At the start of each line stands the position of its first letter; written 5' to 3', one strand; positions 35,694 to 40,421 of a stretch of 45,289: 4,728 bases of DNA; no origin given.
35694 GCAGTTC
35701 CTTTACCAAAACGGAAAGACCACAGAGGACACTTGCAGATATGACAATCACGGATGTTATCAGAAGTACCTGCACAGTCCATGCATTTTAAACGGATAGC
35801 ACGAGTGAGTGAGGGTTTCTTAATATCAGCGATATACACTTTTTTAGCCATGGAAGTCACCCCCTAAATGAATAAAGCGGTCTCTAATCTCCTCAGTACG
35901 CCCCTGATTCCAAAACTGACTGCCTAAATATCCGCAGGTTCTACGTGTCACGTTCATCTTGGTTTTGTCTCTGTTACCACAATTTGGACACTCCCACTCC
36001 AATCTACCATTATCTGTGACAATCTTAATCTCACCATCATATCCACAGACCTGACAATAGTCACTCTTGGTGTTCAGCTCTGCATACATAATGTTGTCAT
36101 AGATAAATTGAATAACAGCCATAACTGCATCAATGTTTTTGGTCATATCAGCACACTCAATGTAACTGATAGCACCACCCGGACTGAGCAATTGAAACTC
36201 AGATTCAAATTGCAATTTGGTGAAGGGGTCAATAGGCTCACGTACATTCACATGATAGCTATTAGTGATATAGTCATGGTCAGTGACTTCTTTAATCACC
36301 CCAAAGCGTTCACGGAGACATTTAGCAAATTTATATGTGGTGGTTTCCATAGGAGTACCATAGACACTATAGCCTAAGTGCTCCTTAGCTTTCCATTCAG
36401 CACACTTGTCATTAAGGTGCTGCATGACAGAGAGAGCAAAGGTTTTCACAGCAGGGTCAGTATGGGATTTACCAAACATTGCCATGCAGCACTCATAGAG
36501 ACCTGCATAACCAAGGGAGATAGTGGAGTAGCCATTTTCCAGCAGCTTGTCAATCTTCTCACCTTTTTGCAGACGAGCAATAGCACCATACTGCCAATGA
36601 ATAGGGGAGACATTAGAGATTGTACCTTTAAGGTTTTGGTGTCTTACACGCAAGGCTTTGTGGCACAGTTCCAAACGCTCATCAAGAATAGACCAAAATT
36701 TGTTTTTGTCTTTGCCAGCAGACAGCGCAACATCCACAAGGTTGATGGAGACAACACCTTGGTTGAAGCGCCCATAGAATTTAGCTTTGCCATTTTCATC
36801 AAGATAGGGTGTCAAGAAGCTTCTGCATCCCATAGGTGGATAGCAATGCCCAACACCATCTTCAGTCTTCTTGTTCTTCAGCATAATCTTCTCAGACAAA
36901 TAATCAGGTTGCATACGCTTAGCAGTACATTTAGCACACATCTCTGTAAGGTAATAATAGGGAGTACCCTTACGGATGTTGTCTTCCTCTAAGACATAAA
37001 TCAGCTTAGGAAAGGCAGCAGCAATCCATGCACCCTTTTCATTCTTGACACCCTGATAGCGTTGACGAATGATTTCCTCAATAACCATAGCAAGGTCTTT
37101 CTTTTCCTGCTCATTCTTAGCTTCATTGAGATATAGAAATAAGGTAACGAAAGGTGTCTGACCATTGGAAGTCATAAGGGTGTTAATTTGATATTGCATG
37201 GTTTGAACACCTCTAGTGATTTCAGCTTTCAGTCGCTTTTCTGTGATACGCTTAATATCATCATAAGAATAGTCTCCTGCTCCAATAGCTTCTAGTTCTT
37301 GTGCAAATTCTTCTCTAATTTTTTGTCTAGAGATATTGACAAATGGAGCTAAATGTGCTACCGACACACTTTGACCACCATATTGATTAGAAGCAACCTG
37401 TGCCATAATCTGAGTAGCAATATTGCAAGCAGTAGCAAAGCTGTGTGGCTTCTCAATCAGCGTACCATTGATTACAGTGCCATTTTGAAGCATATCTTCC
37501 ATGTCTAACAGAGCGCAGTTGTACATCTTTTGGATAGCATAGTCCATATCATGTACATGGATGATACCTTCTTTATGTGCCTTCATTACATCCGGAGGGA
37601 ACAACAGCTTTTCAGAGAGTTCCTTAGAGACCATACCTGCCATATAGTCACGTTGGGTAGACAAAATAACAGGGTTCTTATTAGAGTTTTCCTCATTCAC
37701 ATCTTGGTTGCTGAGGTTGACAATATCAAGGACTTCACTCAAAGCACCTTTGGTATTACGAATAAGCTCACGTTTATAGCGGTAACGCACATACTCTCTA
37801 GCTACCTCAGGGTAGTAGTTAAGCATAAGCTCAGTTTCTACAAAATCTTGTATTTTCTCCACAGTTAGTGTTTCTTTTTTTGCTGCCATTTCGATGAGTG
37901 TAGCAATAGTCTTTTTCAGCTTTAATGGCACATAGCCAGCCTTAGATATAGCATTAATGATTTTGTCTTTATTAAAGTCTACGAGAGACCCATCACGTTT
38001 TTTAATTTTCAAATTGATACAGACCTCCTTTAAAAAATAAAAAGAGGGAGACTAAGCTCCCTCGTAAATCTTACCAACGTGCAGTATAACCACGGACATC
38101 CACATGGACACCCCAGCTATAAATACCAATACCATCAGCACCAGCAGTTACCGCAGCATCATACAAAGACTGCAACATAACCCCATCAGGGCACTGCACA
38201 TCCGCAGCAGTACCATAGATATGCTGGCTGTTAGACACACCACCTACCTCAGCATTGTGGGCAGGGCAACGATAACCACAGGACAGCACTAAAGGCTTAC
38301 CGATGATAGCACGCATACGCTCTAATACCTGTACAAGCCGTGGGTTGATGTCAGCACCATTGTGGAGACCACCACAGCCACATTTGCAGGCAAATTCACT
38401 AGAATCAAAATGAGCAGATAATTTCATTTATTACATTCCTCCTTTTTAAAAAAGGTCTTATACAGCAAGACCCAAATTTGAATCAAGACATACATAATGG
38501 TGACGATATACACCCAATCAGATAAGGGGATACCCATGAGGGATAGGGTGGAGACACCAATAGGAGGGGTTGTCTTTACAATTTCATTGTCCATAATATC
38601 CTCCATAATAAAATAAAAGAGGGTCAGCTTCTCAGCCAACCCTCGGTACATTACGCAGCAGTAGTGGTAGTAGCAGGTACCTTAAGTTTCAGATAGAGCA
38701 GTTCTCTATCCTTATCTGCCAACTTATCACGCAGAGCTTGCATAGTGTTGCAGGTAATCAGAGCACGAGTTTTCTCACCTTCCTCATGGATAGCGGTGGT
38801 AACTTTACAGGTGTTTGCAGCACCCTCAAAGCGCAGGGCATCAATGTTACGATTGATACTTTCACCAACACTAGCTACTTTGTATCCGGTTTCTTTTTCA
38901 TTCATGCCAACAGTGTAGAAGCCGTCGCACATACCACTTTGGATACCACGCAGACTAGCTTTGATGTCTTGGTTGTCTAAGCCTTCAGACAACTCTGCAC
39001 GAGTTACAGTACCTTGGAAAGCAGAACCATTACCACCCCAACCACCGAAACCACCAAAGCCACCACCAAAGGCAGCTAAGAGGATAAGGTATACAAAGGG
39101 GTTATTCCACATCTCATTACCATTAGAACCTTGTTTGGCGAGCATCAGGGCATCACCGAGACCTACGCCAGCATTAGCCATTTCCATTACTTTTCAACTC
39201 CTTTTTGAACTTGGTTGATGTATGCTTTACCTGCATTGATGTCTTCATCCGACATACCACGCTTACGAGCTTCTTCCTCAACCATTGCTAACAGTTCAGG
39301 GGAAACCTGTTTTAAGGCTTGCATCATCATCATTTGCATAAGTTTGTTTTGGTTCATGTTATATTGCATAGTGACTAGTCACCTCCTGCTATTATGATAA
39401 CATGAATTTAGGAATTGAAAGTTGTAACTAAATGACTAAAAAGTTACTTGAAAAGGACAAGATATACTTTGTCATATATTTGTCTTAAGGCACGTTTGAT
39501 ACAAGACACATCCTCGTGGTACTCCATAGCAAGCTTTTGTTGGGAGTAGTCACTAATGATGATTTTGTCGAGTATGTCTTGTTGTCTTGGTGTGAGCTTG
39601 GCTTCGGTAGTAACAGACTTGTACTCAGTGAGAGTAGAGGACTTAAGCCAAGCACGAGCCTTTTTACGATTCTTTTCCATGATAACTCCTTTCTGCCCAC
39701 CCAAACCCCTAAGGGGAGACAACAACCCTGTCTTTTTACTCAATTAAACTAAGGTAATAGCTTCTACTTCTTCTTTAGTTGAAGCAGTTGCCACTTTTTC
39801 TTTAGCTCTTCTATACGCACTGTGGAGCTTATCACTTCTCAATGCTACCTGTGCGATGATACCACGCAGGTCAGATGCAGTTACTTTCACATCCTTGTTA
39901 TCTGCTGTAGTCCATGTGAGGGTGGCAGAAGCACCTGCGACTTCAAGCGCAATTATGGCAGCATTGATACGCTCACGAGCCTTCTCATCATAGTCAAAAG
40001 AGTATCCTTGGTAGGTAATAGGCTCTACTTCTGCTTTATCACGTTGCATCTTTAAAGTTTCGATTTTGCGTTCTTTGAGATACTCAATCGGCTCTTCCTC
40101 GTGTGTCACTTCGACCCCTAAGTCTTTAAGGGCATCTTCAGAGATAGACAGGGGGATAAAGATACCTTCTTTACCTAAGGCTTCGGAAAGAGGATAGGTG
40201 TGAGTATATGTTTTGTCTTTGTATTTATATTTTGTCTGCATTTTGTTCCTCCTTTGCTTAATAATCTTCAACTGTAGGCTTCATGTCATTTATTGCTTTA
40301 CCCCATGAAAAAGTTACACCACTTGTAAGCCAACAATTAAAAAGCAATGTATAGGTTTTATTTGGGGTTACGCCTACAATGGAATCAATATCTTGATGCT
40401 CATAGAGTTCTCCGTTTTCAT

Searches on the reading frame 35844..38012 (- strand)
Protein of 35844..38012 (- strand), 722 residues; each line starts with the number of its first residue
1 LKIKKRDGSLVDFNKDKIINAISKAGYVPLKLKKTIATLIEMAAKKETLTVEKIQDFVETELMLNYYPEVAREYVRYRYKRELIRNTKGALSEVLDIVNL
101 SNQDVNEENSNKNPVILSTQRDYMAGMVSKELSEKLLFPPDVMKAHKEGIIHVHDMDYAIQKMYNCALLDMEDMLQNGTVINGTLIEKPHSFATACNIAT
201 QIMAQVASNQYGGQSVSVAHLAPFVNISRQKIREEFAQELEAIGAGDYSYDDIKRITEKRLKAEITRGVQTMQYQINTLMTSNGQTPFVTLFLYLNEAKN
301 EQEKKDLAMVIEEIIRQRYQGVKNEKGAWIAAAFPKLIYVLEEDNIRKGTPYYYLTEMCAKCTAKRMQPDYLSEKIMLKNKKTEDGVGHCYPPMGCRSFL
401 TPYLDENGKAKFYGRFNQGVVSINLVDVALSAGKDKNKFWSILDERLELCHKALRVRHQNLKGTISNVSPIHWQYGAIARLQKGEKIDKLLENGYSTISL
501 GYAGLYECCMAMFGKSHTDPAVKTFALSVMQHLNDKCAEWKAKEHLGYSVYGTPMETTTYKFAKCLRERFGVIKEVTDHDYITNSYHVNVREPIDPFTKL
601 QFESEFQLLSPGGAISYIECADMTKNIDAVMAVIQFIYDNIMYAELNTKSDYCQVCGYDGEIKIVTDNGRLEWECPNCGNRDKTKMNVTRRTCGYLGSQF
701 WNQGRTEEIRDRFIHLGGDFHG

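Call 6: search_protein_families(library=phrogs, proteins=[window:35844-38012:-], max_evalue=0.00001)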
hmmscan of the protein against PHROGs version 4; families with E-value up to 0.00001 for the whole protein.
window:35844-38012:- (722 aa): 4 families
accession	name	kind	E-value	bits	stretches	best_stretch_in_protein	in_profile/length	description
phrog_487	-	moron, auxiliary metabolic gene and host takeover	2e-205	685.1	1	1-716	4-713/718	NrdD-like anaerobic ribonucleotide reductase large subunit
phrog_4218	-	DNA, RNA and nucleotide metabolism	1.9e-100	337.2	1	392-715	9-332/333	anaerobic ribonucleoside reductase large subunit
phrog_26446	-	DNA, RNA and nucleotide metabolism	8.8e-24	84.6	2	548-662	227-348/761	anaerobic ribonucleoside reductase large subunit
phrog_29160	-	DNA, RNA and nucleotide metabolism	4.4e-23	83.2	1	556-713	3-153/158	anaerobic ribonucleoside reductase large subunit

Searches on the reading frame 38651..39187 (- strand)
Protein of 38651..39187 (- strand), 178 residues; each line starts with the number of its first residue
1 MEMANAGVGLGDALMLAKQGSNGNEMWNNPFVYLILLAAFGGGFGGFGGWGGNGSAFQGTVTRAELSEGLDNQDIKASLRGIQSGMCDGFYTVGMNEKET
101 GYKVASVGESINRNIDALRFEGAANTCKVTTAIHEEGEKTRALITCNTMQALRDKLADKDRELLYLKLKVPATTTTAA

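Call 14: search_protein_families(library=phrogs, proteins=[window:38651-39187:-], max_evalue=0.01)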
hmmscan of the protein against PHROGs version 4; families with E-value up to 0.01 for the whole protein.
window:38651-39187:- (178 aa): 2 families
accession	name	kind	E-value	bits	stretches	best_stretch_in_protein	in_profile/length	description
phrog_16490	-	unknown function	1.2e-15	58.9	1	2-152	2-167/286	-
phrog_8119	-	unknown function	0.0058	17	1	34-83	101-147/332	-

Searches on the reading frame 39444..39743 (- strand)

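Call 12: search_protein_families(library=padloc, proteins=[window:39444-39743:-], max_evalue=1)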
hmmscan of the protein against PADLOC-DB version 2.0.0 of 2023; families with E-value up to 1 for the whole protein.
window:39444-39743:- (99 aa): 2 families
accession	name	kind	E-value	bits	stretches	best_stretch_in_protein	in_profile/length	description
PDLC01851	CARF3--CARF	-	0.0033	14.9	1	40-93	200-252/279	-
PDLC04256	PDC-M01B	-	0.019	12.5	1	39-94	43-101/285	-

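Call 14: search_protein_families(library=phrogs, proteins=[window:39444-39743:-], max_evalue=0.01)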
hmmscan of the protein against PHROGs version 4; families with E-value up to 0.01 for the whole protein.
window:39444-39743:- (99 aa): 0 families

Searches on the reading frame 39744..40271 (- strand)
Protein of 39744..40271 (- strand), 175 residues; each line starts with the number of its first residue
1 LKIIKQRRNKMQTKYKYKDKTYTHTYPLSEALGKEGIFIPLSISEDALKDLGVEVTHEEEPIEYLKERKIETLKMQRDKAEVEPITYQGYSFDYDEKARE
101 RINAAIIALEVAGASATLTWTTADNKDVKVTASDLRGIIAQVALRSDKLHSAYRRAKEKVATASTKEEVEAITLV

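Call 12: search_protein_families(library=padloc, proteins=[window:39744-40271:-], max_evalue=1)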
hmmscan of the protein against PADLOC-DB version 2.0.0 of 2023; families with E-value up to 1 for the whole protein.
window:39744-40271:- (175 aa): 0 families

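Call 14: search_protein_families(library=phrogs, proteins=[window:39744-40271:-], max_evalue=0.01)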
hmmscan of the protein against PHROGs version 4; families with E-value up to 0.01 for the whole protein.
window:39744-40271:- (175 aa): 10 families
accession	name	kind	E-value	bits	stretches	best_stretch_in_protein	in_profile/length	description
phrog_1141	-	tail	1.3e-16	61.9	1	56-172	65-187/194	tail fiber protein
phrog_2837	-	tail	1.7e-15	58.3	1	60-174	82-193/202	tail protein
phrog_3811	-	unknown function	3e-14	54.2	1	43-173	63-195/200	-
phrog_7703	-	unknown function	1.5e-12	48.6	1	59-173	142-262/268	-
phrog_1807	-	tail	6e-08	33.6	1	65-173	127-234/241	tail fiber protein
phrog_8169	-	unknown function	4.6e-07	30.5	1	68-172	108-208/218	-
phrog_10508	-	tail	9.7e-06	26.5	1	61-142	47-125/159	tail fiber protein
phrog_1348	-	tail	4.4e-05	24.3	1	50-173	51-174/224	tail fiber protein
phrog_11571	-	tail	0.00043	21.3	1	85-138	125-178/223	tail fiber protein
phrog_17968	-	head and packaging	0.0009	20.1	1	56-170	86-202/212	virion structural protein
